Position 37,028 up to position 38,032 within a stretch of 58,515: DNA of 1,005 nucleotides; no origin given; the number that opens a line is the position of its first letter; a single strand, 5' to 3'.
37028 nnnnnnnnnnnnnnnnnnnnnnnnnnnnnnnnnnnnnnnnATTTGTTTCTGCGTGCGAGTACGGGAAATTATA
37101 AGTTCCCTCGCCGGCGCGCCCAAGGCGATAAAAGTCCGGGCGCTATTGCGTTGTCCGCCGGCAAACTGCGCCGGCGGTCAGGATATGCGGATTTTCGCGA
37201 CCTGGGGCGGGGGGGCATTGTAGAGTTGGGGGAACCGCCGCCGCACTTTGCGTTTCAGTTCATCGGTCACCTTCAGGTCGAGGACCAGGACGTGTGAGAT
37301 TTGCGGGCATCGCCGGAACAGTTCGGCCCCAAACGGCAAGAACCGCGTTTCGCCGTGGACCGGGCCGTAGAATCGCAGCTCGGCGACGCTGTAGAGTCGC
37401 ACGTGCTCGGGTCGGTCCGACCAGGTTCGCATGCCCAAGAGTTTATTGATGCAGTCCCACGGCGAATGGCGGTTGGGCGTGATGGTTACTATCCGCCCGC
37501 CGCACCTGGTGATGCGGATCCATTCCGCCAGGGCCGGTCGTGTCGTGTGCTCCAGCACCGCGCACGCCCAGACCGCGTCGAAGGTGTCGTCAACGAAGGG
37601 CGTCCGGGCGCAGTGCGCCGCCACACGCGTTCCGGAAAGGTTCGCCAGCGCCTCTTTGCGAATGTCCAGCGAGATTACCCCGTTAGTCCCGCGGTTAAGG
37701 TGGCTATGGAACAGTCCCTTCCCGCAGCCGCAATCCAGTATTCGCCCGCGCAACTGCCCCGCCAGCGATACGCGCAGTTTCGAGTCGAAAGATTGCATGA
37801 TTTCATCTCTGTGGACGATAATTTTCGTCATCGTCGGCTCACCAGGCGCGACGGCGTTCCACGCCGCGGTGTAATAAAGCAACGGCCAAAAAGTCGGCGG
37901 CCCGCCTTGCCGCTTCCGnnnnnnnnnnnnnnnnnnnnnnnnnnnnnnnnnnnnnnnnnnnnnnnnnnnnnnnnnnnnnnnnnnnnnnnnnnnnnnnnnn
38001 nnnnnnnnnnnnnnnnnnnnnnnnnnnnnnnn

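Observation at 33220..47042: Candidate undescribed periplasmic glycosylation system: GtrB/ArnC-type GT2, 2 flippase-like proteins and 2 GT-C transferases with sulfo-, methyl- and amidino-tailoring enzymes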

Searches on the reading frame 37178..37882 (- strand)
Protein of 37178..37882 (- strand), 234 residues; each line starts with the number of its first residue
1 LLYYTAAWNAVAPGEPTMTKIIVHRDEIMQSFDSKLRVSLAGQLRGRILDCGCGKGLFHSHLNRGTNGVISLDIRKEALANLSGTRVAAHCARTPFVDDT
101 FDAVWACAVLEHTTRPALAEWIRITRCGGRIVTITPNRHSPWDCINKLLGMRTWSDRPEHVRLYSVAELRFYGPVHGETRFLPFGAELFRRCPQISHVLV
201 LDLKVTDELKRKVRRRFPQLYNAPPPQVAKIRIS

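Call 3: search_protein_families(library=pfam, proteins=[window:37178-37882:-], max_evalue=0.01)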
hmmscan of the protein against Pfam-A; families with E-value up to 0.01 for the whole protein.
window:37178-37882:- (234 aa): 5 families
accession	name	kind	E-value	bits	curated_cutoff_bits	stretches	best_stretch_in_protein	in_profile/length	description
PF08241.18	Methyltransf_11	-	3.3e-13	50.5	21.2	1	49-132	1-94/95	Methyltransferase domain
PF13649.12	Methyltransf_25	-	2.8e-09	38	27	1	48-129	1-97/97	Methyltransferase domain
PF13489.12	Methyltransf_23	-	2.9e-07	30.8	27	1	33-170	11-151/164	Methyltransferase domain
PF08242.18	Methyltransf_12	-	2.7e-05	25.2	30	1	49-130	1-97/98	Methyltransferase domain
PF13847.12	Methyltransf_31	-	2.9e-05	24.2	27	1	47-137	6-113/145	Methyltransferase domain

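Call 5: search_protein_families(library=ncbifam, proteins=[window:37178-37882:-], max_evalue=0.01)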
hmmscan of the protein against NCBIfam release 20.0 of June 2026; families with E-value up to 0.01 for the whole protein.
window:37178-37882:- (234 aa): 11 families
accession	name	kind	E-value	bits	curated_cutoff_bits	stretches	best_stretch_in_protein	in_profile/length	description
NF045667.1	MTase_DVU1556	equivalog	3.7e-09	36.4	155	1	45-132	23-118/213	DVU_1556 family methyltransferase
TIGR02072.1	BioC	equivalog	2.3e-06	27.6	184.95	1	45-132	35-131/244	malonyl-ACP O-methyltransferase BioC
NF001241.0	PRK00216.1-2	equivalog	2.5e-06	27.3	327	1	43-133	50-147/231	demethylmenaquinone methyltransferase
NF007610.0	PRK10258.1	equivalog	2.5e-06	27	342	1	30-135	28-140/251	malonyl-ACP O-methyltransferase BioC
TIGR01983.1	UbiG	equivalog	2.9e-05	23.5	102.95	1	45-139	50-157/228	bifunctional 2-polyprenyl-6-hydroxyphenol methylase/3-demethylubiquinol 3-O-methyltransferase UbiG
NF004452.0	PRK05785.1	equivalog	0.00018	21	207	1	42-111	50-121/228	hypothetical protein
NF008300.0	PRK11088.1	equivalog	0.0007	19.2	303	1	44-139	85-185/272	23S rRNA (guanine(745)-N(1))-methyltransferase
TIGR02021.1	BchM-ChlM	equivalog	0.0024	17.4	158.9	1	20-86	32-95/218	magnesium protoporphyrin IX methyltransferase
NF047649.1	MTase_UXPK_star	exception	0.0038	16.3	460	1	47-132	80-180/283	methyltransferase/UXPK-star double selenoprotein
NF011527.0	PRK14968.1-1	equivalog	0.0063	16.2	242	1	43-105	33-98/192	putative methyltransferase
NF043040.1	corrin_prot_MT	hypoth_equivalog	0.0063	16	180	0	45-84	42-81/216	corrinoid protein-associated methyltransferase CpaM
